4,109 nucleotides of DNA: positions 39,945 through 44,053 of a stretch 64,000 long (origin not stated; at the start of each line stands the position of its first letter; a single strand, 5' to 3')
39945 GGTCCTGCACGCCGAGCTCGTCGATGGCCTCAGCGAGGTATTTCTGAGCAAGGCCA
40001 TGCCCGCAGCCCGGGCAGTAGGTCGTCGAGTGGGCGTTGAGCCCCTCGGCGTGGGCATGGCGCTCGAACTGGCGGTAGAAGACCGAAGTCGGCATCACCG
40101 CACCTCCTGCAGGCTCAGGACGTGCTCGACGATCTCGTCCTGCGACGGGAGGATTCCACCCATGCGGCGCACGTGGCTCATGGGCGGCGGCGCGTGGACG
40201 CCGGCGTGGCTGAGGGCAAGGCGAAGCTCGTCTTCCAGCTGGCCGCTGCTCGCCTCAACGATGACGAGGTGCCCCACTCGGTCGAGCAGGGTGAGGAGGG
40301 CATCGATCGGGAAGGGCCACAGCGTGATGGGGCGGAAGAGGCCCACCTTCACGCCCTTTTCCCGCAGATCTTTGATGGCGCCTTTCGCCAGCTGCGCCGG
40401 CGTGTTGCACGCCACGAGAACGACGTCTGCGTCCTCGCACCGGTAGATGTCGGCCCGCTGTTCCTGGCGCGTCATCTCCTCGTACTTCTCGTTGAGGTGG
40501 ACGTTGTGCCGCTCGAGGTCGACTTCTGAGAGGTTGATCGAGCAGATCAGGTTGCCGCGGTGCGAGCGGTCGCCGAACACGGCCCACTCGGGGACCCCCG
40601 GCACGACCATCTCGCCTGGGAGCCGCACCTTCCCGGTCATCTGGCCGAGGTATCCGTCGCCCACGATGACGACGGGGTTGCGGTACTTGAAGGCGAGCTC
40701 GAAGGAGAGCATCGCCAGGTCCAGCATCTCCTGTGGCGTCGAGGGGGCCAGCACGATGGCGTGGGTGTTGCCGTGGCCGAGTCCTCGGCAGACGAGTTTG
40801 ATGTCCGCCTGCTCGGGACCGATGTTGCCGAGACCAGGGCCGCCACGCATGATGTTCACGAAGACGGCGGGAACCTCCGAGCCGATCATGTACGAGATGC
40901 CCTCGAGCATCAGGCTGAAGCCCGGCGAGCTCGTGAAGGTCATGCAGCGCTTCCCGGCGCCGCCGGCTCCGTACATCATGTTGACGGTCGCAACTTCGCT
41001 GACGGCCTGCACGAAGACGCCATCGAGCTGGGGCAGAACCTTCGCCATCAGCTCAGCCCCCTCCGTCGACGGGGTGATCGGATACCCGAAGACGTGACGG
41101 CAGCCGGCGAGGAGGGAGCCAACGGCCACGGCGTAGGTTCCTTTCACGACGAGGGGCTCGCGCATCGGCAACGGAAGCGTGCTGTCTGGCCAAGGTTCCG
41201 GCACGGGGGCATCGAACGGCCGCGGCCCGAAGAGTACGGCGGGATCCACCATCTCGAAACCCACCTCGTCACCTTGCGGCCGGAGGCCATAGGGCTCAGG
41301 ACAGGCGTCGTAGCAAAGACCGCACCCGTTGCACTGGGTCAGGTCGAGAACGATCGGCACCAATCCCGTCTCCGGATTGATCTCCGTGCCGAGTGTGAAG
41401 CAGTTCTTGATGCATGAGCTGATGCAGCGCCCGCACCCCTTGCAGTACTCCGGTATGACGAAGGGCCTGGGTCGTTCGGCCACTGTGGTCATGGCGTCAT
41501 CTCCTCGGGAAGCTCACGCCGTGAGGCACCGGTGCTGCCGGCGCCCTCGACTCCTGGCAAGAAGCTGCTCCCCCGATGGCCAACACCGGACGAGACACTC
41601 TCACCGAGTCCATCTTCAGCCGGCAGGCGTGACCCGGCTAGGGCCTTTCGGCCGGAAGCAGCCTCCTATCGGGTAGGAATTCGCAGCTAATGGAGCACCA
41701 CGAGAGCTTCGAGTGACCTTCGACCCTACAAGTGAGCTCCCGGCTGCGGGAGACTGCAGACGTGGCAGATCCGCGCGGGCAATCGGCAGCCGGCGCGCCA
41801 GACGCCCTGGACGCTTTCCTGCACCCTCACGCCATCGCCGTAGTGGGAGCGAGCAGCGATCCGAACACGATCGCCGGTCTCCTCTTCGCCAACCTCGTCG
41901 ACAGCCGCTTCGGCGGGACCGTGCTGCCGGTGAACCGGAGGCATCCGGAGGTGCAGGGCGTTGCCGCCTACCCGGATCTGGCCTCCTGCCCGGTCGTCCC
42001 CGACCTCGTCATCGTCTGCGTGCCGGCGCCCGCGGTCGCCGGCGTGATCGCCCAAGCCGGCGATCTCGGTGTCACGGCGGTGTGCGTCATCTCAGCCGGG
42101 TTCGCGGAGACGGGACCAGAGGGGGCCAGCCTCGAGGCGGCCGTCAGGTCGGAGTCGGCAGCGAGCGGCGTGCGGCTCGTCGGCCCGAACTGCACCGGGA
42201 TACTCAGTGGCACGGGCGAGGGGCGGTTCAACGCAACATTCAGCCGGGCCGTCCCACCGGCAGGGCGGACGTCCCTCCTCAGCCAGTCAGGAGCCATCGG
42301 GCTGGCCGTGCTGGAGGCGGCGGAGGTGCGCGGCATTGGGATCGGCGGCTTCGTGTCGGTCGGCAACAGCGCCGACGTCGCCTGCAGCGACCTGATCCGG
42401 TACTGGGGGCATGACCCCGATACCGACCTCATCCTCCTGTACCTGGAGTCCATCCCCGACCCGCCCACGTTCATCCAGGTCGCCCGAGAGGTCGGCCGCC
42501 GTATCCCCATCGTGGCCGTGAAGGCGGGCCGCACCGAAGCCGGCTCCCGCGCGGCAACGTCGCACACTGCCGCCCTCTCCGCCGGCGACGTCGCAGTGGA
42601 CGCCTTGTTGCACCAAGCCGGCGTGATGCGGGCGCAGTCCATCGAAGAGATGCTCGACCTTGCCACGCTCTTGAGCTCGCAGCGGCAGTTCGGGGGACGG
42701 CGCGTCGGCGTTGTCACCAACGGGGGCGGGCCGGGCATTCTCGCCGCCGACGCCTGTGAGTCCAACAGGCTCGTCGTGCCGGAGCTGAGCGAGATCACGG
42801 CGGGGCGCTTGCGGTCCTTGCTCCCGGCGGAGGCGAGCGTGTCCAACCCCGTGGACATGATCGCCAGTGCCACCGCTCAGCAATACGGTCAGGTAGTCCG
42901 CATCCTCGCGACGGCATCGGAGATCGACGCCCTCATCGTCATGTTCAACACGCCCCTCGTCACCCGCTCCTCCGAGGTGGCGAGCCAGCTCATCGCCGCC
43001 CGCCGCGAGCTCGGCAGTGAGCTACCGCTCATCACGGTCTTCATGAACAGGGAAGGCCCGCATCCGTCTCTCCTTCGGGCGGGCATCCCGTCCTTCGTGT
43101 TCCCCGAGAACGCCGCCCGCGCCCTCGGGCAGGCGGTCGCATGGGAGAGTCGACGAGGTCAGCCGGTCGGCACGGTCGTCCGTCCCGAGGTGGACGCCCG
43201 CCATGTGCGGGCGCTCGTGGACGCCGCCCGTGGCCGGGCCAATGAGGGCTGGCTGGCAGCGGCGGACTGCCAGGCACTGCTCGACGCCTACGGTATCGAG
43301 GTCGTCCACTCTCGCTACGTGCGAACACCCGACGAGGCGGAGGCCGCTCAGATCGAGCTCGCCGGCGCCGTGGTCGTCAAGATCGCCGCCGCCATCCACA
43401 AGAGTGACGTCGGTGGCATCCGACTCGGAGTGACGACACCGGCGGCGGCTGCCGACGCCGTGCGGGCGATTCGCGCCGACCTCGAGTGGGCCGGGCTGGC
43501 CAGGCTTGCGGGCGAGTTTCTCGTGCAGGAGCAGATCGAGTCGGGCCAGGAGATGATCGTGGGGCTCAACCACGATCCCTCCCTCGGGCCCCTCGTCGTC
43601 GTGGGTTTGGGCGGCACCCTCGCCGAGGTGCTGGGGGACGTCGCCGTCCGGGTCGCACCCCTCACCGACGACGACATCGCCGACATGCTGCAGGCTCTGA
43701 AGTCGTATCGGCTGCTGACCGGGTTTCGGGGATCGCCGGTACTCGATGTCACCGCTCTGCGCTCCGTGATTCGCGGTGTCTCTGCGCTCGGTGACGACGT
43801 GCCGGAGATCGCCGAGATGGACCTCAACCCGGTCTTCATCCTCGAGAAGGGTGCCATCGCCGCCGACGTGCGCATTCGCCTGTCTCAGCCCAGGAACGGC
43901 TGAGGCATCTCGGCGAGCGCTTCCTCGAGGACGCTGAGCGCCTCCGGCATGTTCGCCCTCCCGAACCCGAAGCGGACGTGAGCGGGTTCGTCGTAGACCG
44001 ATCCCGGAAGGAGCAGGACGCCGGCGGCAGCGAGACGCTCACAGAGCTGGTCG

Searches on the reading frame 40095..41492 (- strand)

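Call 9: search_protein_families(library=pfam, proteins=[window:40095-41492:-], max_evalue=0.01)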
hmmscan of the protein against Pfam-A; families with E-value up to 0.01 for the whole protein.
window:40095-41492:- (465 aa): 13 families
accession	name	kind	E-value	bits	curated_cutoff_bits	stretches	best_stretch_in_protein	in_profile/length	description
PF01855.24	POR_N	-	1.3e-45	156.4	27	1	126-295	3-171/231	Pyruvate flavodoxin/ferredoxin oxidoreductase, thiamine diP-bdg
PF17147.9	PFOR_II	-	1.2e-18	67.7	27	1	355-453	1-101/102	Pyruvate:ferredoxin oxidoreductase core domain II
PF12797.12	Fer4_2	-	2.3e-08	33.9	24.5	2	47-66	3-22/22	4Fe-4S binding domain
PF00037.32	Fer4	-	1.1e-07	31.8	21.1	1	48-65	2-19/24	4Fe-4S binding domain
PF12838.12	Fer4_7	-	6.3e-07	30.2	27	1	17-65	2-49/52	4Fe-4S dicluster domain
PF13237.11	Fer4_10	-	7.7e-07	29.4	25.5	1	47-70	2-25/53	4Fe-4S dicluster domain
PF02780.25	Transketolase_C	-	1e-06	29.1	25.9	1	351-416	6-71/124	Transketolase, C-terminal domain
PF12837.12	Fer4_6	-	2.1e-06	27.8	25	1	50-66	5-21/24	4Fe-4S binding domain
PF13187.11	Fer4_9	-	4.1e-05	24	27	1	16-66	1-49/52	4Fe-4S dicluster domain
PF12800.12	Fer4_4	-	5.8e-05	23.6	24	0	54-65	4-15/17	4Fe-4S binding domain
PF14697.11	Fer4_21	-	0.0012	19.3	35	1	15-65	6-52/59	4Fe-4S dicluster domain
PF13459.11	Fer4_15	-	0.007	17.5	22.4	0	47-66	1-20/66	4Fe-4S single cluster domain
PF13183.11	Fer4_8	-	0.0099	16.8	27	0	51-65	2-16/68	4Fe-4S dicluster domain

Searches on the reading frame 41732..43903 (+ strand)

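Call 9: search_protein_families(library=pfam, proteins=[window:41732-43903:+], max_evalue=0.01)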
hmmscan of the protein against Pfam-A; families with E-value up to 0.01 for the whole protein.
window:41732-43903:+ (723 aa): 5 families
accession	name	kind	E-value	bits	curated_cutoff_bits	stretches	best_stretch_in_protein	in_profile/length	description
PF13549.11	ATP-grasp_5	-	7.9e-62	208.9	27.6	1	503-717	5-221/221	ATP-grasp domain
PF13607.11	Succ_CoA_lig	-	7.5e-50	168.7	27.4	1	177-314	1-138/138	Succinyl-CoA ligase like flavodoxin domain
PF13380.12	CoA_binding_2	-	7.2e-22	78.5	22.8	1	34-158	2-114/116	CoA binding domain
PF19045.5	Ligase_CoA_2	-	1.7e-07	31.8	23.7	1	326-435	2-114/162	Ligase-CoA domain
PF02629.25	CoA_binding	-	7e-06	27.1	22.3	1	33-123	4-97/97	CoA binding domain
